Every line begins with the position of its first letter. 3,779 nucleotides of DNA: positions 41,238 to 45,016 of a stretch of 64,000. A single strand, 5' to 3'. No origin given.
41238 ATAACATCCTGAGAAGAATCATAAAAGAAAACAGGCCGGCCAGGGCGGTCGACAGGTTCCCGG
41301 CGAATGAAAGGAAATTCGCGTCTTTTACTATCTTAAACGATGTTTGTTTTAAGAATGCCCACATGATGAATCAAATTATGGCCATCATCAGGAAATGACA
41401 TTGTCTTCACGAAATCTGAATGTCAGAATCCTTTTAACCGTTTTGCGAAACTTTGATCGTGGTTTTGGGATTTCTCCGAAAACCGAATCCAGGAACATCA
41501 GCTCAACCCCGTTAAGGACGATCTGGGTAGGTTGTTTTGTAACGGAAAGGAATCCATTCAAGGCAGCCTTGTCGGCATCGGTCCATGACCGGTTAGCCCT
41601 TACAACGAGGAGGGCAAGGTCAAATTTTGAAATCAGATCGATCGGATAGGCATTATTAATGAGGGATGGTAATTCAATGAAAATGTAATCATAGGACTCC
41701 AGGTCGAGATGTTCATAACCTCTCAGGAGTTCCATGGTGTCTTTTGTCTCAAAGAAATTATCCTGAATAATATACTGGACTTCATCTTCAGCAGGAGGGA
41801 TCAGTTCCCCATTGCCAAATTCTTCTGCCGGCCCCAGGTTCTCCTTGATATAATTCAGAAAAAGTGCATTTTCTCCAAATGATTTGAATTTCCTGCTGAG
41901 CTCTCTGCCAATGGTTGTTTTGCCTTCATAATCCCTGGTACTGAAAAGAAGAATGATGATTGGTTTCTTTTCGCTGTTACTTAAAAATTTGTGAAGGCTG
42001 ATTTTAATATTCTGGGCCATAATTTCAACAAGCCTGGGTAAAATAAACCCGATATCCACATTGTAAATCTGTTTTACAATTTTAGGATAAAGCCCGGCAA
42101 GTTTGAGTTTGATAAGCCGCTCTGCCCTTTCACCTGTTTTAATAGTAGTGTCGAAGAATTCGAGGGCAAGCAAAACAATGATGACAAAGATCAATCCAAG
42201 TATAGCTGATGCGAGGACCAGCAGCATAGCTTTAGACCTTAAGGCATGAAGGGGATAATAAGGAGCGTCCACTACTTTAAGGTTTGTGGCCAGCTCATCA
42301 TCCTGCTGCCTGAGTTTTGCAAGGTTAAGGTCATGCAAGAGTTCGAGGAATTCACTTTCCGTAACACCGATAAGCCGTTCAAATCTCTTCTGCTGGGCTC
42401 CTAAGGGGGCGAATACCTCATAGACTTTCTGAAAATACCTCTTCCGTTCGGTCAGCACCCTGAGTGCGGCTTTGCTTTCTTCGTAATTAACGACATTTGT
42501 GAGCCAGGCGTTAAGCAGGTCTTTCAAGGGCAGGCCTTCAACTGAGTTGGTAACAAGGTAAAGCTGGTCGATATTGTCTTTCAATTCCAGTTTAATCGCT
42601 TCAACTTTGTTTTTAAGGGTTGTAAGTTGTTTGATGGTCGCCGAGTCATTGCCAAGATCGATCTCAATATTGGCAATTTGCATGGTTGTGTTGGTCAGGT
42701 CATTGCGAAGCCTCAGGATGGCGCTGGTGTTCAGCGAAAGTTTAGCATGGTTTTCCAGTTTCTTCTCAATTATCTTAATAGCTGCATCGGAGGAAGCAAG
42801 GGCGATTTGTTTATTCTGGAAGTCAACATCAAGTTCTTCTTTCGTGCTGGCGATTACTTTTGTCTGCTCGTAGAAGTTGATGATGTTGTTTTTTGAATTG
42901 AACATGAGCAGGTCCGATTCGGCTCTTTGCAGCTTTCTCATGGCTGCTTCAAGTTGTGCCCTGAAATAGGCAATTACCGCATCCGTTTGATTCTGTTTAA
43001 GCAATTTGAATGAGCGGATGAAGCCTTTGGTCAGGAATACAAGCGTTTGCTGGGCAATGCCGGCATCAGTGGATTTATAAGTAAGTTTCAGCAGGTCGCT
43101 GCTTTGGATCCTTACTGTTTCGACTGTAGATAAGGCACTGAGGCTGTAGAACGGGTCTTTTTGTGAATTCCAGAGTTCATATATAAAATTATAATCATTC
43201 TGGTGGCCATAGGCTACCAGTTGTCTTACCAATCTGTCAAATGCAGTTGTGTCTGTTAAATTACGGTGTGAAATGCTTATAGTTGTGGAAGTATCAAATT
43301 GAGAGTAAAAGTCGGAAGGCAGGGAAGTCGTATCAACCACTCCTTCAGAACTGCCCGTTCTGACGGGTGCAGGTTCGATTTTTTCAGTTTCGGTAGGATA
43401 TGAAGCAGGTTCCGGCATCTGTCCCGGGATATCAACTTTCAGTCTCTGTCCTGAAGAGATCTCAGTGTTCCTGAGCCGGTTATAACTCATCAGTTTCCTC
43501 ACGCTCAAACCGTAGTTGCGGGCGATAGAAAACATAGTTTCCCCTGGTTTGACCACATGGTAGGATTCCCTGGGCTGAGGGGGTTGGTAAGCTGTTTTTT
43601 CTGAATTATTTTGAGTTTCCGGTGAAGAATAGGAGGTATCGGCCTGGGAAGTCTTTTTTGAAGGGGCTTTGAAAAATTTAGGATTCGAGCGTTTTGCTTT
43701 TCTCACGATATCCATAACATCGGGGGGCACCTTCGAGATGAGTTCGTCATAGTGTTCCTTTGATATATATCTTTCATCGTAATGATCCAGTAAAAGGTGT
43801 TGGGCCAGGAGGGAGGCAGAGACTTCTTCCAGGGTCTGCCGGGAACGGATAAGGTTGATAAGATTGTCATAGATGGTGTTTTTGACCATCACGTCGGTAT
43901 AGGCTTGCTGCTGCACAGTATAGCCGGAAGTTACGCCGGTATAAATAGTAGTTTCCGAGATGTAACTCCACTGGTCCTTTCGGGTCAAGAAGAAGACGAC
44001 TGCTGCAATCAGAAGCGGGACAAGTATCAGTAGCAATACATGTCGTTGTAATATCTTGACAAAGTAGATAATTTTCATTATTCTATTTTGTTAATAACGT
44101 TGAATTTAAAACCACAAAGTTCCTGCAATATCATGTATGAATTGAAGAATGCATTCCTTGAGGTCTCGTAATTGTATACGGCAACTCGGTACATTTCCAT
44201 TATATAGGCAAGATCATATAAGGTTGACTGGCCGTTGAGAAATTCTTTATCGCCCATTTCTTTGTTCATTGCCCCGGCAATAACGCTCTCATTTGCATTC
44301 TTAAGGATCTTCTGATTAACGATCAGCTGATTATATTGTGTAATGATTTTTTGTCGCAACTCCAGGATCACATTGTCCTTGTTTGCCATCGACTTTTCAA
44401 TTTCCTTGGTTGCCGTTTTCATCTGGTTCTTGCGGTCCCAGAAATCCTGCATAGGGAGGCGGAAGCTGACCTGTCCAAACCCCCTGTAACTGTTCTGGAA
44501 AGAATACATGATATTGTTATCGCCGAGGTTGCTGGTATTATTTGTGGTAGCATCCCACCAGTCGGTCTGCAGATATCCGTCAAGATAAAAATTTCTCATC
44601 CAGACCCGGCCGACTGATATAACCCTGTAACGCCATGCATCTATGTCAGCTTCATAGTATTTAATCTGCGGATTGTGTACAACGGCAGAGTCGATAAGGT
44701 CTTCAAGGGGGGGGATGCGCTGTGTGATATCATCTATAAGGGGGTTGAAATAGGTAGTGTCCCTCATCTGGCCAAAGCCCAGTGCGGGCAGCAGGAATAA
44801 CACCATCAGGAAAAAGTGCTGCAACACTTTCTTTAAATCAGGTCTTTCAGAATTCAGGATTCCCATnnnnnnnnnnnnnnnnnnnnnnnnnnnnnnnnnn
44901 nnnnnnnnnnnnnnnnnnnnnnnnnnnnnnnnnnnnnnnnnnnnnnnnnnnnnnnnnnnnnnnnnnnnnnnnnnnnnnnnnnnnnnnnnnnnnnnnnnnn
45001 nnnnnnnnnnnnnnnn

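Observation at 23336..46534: EPS operon framed by phosphorelay parts with no DNA-binding output; the priming transferase looks like the target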

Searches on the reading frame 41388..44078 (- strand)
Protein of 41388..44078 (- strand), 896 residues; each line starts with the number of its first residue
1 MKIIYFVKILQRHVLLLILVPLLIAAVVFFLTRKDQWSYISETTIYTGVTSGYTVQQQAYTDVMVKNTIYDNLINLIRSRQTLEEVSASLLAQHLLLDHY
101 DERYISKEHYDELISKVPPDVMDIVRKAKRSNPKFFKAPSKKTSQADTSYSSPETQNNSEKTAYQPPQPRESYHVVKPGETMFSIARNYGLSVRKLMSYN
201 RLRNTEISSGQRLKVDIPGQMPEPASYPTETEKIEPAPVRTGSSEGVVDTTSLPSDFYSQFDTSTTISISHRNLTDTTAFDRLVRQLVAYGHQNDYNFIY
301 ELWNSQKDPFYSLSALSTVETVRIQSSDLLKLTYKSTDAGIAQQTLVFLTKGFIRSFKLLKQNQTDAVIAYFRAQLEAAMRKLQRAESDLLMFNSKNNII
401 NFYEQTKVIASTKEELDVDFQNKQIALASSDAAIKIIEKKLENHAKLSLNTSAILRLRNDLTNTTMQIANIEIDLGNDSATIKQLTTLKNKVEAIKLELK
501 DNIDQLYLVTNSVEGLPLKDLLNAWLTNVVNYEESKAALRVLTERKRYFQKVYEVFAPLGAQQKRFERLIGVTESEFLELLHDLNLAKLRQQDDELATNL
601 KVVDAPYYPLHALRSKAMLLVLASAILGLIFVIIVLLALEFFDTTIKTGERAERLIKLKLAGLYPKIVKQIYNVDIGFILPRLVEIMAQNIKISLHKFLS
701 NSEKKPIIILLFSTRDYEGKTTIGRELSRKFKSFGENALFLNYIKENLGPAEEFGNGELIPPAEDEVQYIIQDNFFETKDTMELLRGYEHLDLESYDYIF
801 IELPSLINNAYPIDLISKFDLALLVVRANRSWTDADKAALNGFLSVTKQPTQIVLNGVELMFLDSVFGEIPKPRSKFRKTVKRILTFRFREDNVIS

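Call 4: search_protein_families(library=pfam, proteins=[window:41388-44078:-], max_evalue=0.01)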
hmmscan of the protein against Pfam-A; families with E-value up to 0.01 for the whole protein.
window:41388-44078:- (896 aa): 3 families
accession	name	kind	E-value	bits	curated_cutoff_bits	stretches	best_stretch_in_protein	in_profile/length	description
PF01476.26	LysM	-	3.3e-13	49.8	20.9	1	174-215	1-42/43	LysM domain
PF13807.11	GNVR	-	0.0013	19.1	27.7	0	589-638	30-79/82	G-rich domain on putative tyrosine kinase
PF02706.20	Wzz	-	0.0035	18.1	25.5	1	7-89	9-90/91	Chain length determinant protein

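Call 13: search_protein_families(library=ncbifam, proteins=[window:41388-44078:-], max_evalue=0.001)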
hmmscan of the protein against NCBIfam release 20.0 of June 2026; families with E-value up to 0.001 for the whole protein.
window:41388-44078:- (896 aa): 8 families
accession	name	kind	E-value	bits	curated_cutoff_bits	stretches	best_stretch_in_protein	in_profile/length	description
NF042931.1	SAG1386_EF1546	equivalog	6.1e-08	32.9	80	1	140-215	79-157/158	SAG1386/EF1546 family surface-associated protein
NF008050.0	PRK10783.1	equivalog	8.3e-08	31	508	1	131-217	303-389/457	murein transglycosylase D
NF004974.0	PRK06347.1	equivalog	2.5e-07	30.1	701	1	143-219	452-527/592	1,4-beta-N-acetylmuramoylhydrolase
NF010495.0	PRK13914.1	equivalog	1e-06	28.1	647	1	141-224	169-252/481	invasion associated endopeptidase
TIGR03007.1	pepcterm_ChnLen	equivalog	7.7e-06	24.4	278.85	1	325-669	118-465/498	XrtA system polysaccharide chain length determinant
TIGR01006.1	polys_exp_MPA1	subfamily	1.1e-05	25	296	0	616-667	173-224/226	CspC family polysaccharide chain length determinant protein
NF047755.1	LIC_10271_M23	exception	2.1e-05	24.4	180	1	170-218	23-72/207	LIC_10271 family cell wall hydrolase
NF041208.1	celldiv_DipM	equivalog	0.00039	19.8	740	1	166-256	183-261/419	cell division endopeptidase DipM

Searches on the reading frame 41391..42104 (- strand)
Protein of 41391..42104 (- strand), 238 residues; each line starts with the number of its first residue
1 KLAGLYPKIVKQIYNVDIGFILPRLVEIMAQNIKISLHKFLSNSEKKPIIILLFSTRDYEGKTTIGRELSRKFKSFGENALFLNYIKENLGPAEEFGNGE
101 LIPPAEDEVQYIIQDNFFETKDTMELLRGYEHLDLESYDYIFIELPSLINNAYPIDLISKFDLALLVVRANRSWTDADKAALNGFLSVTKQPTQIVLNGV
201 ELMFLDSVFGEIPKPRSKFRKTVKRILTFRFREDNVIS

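Call 56: search_solved_structures(query=window:41391-42104:-, max_evalue=1)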
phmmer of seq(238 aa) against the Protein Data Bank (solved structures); distinct sequences matched with E-value up to 1: 4.
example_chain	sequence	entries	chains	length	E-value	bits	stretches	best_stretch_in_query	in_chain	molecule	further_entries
4v02_A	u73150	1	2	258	0.27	13.8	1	135-201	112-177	SITE-DETERMINING PROTEIN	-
4v03_A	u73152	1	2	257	0.27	13.8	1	135-201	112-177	SITE-DETERMINING PROTEIN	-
5l3s_B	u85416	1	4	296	0.34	13.5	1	13-69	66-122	Signal recognition particle receptor FtsY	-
5l3w_A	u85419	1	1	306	0.36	13.4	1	13-69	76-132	Signal recognition particle receptor FtsY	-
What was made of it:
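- Tried and rejected: I therefore did not pursue a BY-kinase route to PGT phosphorylation, as in CapB/CapM (call 56).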

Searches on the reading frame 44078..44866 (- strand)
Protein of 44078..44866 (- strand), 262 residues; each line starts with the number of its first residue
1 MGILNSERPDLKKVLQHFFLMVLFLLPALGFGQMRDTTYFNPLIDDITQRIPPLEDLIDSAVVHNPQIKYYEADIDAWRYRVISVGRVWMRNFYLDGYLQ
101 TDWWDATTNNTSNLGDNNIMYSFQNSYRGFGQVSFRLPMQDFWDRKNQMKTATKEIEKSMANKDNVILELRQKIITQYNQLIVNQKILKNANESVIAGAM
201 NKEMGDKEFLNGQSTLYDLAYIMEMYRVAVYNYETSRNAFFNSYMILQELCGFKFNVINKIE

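Call 4: search_protein_families(library=pfam, proteins=[window:44078-44866:-], max_evalue=0.01)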
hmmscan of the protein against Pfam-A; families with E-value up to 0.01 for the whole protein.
window:44078-44866:- (262 aa): 1 family
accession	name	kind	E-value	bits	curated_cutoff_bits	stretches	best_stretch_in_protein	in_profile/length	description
PF02321.23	OEP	-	1e-12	48.7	22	1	54-220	1-155/187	Outer membrane efflux protein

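Call 13: search_protein_families(library=ncbifam, proteins=[window:44078-44866:-], max_evalue=0.001)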
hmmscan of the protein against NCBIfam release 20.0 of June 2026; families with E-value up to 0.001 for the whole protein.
window:44078-44866:- (262 aa): 0 families
